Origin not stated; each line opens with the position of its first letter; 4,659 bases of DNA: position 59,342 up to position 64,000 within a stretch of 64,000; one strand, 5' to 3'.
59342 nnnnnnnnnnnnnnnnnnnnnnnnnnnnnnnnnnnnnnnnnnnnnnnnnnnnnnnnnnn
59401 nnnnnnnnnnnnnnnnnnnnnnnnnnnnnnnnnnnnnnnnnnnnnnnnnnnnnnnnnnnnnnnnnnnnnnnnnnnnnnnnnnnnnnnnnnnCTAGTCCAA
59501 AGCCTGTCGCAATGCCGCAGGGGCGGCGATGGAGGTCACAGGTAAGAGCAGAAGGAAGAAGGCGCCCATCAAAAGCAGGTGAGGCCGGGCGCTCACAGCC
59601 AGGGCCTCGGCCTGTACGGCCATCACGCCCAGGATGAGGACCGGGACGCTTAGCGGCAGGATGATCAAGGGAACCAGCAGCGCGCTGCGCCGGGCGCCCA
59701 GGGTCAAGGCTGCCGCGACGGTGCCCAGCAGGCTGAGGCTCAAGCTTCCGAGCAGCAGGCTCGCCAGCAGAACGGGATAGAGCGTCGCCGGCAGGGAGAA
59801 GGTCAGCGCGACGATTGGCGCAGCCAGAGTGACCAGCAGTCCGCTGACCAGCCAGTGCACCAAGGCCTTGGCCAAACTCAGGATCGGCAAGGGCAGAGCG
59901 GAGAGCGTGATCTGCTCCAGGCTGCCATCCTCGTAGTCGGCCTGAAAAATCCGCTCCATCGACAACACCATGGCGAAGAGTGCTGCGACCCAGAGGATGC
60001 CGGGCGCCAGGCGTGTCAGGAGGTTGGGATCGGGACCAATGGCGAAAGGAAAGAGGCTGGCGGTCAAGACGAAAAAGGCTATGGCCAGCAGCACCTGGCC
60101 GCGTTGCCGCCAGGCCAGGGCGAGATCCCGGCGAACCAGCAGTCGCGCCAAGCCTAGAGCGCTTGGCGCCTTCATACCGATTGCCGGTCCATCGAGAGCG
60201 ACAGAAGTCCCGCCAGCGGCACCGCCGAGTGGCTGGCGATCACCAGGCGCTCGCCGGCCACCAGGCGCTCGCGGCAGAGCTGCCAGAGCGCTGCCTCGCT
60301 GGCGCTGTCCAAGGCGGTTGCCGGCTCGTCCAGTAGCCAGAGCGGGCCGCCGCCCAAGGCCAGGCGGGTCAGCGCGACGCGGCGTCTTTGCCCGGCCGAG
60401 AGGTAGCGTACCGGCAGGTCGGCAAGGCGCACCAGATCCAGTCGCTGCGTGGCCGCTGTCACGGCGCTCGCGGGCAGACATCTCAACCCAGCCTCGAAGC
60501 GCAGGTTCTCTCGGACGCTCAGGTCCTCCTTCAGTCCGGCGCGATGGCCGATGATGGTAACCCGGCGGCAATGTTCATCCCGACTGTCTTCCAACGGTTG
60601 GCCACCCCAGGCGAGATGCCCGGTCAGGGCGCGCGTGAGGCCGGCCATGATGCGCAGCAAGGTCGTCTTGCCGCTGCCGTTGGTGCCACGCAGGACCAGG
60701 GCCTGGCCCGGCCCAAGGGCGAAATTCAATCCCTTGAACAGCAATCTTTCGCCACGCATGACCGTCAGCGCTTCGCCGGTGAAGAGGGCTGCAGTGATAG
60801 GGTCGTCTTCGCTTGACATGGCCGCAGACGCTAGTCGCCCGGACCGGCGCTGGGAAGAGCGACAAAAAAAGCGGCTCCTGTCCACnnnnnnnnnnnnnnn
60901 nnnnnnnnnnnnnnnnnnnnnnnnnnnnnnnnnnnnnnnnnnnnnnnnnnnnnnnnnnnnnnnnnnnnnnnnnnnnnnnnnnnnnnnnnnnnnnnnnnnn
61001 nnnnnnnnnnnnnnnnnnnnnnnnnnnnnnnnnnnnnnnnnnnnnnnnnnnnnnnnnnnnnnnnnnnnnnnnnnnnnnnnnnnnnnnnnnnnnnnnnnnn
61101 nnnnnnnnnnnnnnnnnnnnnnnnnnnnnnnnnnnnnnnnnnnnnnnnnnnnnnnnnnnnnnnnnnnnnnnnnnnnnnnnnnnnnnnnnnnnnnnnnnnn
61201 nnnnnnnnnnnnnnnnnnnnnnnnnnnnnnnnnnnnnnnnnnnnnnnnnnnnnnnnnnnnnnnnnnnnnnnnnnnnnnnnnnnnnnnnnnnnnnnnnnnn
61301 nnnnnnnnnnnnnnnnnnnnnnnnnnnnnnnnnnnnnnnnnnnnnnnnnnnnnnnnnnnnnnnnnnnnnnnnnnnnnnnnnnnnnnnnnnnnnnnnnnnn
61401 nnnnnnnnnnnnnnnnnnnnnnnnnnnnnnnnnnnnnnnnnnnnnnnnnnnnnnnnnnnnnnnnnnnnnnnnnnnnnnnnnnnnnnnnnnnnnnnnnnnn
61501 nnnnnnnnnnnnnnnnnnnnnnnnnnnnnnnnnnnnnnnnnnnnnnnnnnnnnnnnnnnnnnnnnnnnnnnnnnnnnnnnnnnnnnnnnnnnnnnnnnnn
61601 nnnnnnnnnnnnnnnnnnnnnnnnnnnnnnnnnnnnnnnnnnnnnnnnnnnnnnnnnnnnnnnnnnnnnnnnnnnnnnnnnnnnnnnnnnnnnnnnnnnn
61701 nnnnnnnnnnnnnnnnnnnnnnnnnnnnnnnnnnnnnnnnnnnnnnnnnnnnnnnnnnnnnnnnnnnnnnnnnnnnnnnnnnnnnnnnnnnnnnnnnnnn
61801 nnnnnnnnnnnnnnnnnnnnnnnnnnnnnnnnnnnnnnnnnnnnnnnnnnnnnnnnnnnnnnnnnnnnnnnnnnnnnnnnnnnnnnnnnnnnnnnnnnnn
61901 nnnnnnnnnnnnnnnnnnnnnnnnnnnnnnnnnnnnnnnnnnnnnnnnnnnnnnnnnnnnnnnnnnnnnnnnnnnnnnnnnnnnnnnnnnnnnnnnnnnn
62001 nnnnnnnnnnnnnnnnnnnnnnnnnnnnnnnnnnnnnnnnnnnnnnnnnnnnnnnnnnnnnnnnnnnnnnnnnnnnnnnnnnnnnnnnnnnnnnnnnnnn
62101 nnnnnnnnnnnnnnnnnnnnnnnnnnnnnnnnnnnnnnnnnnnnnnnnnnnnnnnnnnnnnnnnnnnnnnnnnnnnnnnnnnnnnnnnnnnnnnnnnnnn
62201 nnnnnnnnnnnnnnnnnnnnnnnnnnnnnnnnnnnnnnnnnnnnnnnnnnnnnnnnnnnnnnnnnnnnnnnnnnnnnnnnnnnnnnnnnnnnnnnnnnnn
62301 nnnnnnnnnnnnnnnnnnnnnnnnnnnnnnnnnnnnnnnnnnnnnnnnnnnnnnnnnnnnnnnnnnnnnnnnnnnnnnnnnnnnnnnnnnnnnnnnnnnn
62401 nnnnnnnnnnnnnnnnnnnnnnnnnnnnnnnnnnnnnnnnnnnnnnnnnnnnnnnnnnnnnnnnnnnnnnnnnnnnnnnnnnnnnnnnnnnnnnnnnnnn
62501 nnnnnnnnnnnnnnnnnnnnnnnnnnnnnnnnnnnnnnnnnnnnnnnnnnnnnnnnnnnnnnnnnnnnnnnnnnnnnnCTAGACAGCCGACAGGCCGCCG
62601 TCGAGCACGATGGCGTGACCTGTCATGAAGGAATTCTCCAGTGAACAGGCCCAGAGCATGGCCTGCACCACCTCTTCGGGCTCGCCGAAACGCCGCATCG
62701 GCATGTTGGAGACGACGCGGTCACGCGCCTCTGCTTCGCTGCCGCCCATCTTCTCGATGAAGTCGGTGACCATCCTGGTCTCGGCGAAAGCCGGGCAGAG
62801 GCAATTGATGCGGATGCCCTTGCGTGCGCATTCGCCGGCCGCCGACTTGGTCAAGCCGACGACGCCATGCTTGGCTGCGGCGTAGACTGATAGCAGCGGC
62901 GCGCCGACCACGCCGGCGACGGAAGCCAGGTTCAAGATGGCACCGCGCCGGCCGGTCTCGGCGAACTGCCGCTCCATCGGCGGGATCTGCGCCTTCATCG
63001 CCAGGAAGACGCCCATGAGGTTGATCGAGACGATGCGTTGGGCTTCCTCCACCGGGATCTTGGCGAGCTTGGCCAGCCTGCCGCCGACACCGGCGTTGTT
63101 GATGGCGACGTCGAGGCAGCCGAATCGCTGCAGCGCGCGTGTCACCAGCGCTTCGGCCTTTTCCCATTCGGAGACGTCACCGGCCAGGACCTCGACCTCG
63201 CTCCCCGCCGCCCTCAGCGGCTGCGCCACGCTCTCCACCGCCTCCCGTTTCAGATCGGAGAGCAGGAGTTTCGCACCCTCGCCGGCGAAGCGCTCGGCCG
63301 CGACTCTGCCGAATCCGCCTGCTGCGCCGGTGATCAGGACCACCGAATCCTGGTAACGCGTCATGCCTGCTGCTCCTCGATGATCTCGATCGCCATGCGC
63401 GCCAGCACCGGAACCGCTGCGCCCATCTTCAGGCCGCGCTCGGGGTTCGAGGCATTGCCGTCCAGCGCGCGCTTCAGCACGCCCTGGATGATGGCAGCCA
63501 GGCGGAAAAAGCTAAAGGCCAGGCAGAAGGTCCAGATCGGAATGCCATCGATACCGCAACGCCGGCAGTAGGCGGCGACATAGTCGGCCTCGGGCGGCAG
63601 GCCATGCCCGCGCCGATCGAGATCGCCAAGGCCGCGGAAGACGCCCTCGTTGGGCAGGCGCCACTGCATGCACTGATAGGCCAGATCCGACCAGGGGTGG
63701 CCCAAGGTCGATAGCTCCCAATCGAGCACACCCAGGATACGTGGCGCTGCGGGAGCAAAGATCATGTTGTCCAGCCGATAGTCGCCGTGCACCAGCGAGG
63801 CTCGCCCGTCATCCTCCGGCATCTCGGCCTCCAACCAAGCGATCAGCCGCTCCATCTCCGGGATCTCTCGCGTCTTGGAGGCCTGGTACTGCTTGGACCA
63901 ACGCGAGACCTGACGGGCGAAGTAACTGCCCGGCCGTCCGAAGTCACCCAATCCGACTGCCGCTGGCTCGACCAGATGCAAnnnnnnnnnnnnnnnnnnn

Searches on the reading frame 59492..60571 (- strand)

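Call 23: search_protein_families(library=pfam, proteins=[window:59492-60571:-])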
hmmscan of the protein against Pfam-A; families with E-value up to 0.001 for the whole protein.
window:59492-60571:- (359 aa): 2 families
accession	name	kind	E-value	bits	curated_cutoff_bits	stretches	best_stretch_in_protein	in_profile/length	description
PF03379.19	CcmB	-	2.7e-62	210.5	24.9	1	145-355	4-214/215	CcmB protein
PF01061.29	ABC2_membrane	-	5.4e-09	36.3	26.9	1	143-308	4-174/211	ABC-2 type transporter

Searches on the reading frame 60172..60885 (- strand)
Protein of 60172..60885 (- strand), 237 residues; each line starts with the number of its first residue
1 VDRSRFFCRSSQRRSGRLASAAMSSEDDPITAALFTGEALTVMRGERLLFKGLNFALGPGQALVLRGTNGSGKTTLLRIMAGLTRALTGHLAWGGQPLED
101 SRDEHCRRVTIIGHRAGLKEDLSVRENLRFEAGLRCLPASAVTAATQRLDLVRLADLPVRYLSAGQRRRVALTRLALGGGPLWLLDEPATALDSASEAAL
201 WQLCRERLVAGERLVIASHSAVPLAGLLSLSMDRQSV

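Call 23: search_protein_families(library=pfam, proteins=[window:60172-60885:-])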
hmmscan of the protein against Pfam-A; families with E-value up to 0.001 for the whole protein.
window:60172-60885:- (237 aa): 2 families
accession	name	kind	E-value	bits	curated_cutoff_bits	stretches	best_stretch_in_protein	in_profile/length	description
PF00005.33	ABC_tran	-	1.2e-25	91.1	25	1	51-189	2-136/137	ABC transporter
PF13304.12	AAA_21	-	0.00068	20.2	27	0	64-86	3-25/304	AAA domain, putative AbiEii toxin, Type IV TA system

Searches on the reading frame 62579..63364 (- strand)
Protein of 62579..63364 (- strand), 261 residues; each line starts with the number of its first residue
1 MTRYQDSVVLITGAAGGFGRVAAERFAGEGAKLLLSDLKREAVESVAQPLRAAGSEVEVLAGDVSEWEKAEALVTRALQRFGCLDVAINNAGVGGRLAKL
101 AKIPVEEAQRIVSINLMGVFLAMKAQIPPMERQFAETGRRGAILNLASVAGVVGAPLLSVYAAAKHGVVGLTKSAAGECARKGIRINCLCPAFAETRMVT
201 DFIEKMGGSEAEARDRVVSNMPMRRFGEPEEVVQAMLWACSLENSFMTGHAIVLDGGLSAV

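Call 23: search_protein_families(library=pfam, proteins=[window:62579-63364:-])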
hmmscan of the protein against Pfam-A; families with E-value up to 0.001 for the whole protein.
window:62579-63364:- (261 aa): 4 families
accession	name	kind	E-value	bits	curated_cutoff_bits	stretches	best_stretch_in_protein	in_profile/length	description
PF13561.12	adh_short_C2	-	2.3e-55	188.2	27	1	13-259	1-236/236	Enoyl-(Acyl carrier protein) reductase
PF00106.31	adh_short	-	1.3e-50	172.1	26.6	1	8-204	2-192/195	short chain dehydrogenase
PF08659.16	KR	-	2.1e-12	47.8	22.6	1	8-166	2-154/180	KR domain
PF01370.27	Epimerase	-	8.8e-05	22.5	20.9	0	9-244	1-229/240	NAD dependent epimerase/dehydratase family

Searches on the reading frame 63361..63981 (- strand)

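Call 23: search_protein_families(library=pfam, proteins=[window:63361-63981:-])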
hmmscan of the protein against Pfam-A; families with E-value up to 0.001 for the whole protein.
window:63361-63981:- (206 aa): 1 family
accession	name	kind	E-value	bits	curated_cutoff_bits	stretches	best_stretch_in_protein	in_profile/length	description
PF01636.29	APH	-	2.6e-27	96.6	23.2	1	1-115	107-221/239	Phosphotransferase enzyme family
